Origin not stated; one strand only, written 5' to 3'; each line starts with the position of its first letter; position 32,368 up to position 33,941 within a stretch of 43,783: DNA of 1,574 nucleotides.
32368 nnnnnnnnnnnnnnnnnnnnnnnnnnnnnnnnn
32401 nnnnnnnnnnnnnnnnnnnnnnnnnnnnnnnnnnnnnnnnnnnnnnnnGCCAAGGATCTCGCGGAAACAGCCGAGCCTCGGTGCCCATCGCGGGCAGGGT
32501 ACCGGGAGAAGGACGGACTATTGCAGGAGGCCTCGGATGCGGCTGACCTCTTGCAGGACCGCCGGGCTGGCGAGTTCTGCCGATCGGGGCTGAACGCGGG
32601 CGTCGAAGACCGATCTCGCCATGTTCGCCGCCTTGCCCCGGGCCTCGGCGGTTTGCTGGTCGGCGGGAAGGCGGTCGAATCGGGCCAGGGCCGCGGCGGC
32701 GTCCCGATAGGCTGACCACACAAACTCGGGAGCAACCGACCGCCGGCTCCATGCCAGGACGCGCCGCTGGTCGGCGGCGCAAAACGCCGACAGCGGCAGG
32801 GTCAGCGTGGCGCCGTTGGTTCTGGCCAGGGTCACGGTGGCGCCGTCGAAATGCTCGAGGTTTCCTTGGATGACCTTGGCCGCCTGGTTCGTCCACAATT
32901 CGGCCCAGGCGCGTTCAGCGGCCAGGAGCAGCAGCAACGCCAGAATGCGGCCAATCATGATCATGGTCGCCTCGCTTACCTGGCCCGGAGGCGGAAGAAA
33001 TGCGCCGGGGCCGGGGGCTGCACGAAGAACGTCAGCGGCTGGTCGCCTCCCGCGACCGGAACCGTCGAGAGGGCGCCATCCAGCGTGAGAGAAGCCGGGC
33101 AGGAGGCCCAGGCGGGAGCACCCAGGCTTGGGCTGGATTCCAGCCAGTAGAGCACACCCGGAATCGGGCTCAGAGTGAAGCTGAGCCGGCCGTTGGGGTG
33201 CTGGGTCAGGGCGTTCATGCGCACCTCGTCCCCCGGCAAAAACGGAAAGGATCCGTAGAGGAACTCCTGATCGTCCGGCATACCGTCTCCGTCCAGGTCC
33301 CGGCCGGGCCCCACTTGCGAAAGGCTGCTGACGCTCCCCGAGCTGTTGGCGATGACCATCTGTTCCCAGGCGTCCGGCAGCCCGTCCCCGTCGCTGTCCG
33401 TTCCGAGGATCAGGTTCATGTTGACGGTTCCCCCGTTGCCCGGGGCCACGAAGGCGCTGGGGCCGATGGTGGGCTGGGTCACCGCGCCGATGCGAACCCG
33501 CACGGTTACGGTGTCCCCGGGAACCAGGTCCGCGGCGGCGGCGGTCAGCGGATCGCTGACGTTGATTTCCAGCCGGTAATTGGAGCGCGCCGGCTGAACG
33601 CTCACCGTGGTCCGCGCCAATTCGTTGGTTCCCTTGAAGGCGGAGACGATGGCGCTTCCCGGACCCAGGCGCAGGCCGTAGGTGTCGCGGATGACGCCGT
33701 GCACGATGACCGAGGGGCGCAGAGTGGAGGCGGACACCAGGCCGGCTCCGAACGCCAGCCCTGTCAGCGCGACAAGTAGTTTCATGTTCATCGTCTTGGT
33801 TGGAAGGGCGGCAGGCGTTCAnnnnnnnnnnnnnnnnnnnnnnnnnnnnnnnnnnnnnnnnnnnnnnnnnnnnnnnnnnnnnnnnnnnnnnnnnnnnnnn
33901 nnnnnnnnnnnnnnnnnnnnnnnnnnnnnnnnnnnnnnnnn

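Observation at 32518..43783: Minus-strand operon of Sec-signal proteins built around a 2,677-aa gene with no assignable family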

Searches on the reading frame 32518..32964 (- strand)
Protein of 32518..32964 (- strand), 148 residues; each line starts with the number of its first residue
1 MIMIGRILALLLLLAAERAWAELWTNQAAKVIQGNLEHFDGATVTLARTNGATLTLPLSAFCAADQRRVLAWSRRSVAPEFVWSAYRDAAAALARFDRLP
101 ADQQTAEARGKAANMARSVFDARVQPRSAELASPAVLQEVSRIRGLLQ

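Call 9: search_protein_families(library=pfam, proteins=[window:32518-32964:-], max_evalue=1)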
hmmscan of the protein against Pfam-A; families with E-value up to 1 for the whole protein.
window:32518-32964:- (148 aa): 0 families

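Call 10: search_protein_families(library=ncbifam, proteins=[window:32518-32964:-], max_evalue=1)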
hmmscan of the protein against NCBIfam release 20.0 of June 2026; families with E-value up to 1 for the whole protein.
window:32518-32964:- (148 aa): 0 families

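Call 28: search_protein_families(library=phrogs, proteins=[window:32518-32964:-], max_evalue=0.1)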
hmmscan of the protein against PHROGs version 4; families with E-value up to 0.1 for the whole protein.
window:32518-32964:- (148 aa): 2 families
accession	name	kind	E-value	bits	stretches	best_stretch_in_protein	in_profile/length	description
phrog_26089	-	unknown function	0.031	15.7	1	80-107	44-71/116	-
phrog_33635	-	DNA, RNA and nucleotide metabolism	0.062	13.1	1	53-146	88-181/446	endonuclease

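Call 115: search_protein_families(library=pfam, alignment_id=A11, max_evalue=5)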
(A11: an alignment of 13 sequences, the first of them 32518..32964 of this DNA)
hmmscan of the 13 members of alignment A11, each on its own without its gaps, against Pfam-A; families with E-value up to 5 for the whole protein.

A. member 1, window:32518-32964:- (148 aa): 0 families

B. families by the number of members that match (of 13 scanned): 9 families
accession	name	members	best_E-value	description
PF09851.14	SHOCT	2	0.00072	Short C-terminal domain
PF03983.18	SHD1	2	0.099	SLA1 homology domain 1, SHD1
PF09918.14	DUF2148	1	0.014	Uncharacterized protein containing a ferredoxin domain (DUF2148)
PF22509.2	CARDS-D2_trefoil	1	0.033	CARDS D2, beta trefoil domain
PF06518.16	DUF1104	1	0.067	Protein of unknown function (DUF1104)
PF01715.23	IPPT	1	0.073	IPP transferase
PF01798.23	Nop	1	0.073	snoRNA binding domain, fibrillarin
PF09573.16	RE_TaqI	1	0.22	TaqI restriction endonuclease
PF00879.23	Defensin_propep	1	1.2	Defensin propeptide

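Call 122: search_protein_families(library=padloc, proteins=[window:32518-32964:-], max_evalue=0.01)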
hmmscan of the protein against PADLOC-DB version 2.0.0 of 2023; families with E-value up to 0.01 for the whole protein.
window:32518-32964:- (148 aa): 0 families

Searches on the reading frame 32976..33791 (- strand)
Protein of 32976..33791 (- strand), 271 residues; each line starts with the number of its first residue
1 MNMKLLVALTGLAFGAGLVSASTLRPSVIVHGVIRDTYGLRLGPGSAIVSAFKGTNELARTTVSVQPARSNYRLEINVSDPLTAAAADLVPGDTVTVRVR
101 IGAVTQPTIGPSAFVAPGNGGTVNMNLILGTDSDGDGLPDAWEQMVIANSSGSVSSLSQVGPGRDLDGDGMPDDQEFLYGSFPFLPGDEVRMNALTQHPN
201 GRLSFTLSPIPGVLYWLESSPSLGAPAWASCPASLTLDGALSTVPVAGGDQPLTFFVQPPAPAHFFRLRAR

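Call 9: search_protein_families(library=pfam, proteins=[window:32976-33791:-], max_evalue=1)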
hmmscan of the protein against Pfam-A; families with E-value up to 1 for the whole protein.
window:32976-33791:- (271 aa): 3 families
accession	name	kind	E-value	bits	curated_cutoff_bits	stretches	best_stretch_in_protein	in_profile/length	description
PF18884.5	TSP3_bac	-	2.9e-05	24.2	25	2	132-143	1-12/22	Bacterial TSP3 repeat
PF03495.19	Binary_toxB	-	0.25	12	25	0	132-143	2-13/78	Clostridial binary toxin B/anthrax toxin PA Ca-binding domain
PF01839.29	FG-GAP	-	0.46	10.9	22.1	1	158-173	3-17/37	FG-GAP repeat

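Call 10: search_protein_families(library=ncbifam, proteins=[window:32976-33791:-], max_evalue=1)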
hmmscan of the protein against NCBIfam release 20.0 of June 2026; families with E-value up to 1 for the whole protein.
window:32976-33791:- (271 aa): 2 families
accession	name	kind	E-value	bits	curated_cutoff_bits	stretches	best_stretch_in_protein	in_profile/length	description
NF033765.2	gliding_CglD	equivalog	0.00086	17.2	400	1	131-184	176-226/1124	adventurous gliding motility lipoprotein CglD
NF047639.1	throspo3_MtsD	equivalog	0.0019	16.4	800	1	132-183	482-527/651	cell-cell cohesion protein MtsD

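Call 28: search_protein_families(library=phrogs, proteins=[window:32976-33791:-], max_evalue=0.1)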
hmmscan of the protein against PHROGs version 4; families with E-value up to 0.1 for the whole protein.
window:32976-33791:- (271 aa): 1 family
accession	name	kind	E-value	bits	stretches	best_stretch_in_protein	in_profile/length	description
phrog_282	-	unknown function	0.07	13.9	0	32-108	98-180/215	-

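Call 102: search_solved_structures(query=A10, max_evalue=1)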
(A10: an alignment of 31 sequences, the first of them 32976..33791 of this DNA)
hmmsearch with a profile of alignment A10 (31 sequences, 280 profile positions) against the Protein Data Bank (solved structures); distinct sequences matched with E-value up to 1: 146 (the best 60 are shown).
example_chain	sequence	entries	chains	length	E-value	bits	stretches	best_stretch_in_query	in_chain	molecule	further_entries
2l1w_A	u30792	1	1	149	0.0041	19.7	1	160-187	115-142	Calmodulin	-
8aht_A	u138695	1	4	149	0.0058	19.2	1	141-187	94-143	Calmodulin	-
1y6w_A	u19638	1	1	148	0.01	18.4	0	141-187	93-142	Calmodulin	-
1qs7_A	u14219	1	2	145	0.019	17.5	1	141-187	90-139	CALMODULIN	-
2lmt_A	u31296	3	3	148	0.022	17.3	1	141-187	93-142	Calmodulin-related protein 97A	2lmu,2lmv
7jts_t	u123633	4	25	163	0.025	17.1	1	141-187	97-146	Calmodulin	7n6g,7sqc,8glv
1ahr_A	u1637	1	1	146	0.036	16.6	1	141-187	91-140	CALMODULIN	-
9u9d_A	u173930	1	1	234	0.042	16.4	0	153-187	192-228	Myosin light chain kinase, smooth muscle, deglutamylated form,Green fluorescent protein,Ca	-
2k0j_A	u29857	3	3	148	0.043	16.4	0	141-187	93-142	calmodulin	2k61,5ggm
2m3s_A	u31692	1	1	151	0.049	16.2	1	140-187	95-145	Calmodulin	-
4aqr_A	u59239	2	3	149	0.051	16.1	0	141-187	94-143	CALMODULIN-7 | CALMODULIN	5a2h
5ve9_A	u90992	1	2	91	0.051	16.1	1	149-204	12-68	Microtubule-actin cross-linking factor 1, isoforms 1/2/3/5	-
2lv6_A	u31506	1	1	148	0.051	16.1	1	141-187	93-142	Calmodulin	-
1rfj_A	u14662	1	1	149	0.052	16.1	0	141-187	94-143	calmodulin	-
1ooj_A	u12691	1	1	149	0.052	16.1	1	141-187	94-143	Calmodulin CMD-1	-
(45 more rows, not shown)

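Call 122: search_protein_families(library=padloc, proteins=[window:32976-33791:-], max_evalue=0.01)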
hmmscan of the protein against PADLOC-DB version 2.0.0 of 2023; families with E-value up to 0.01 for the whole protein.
window:32976-33791:- (271 aa): 0 families
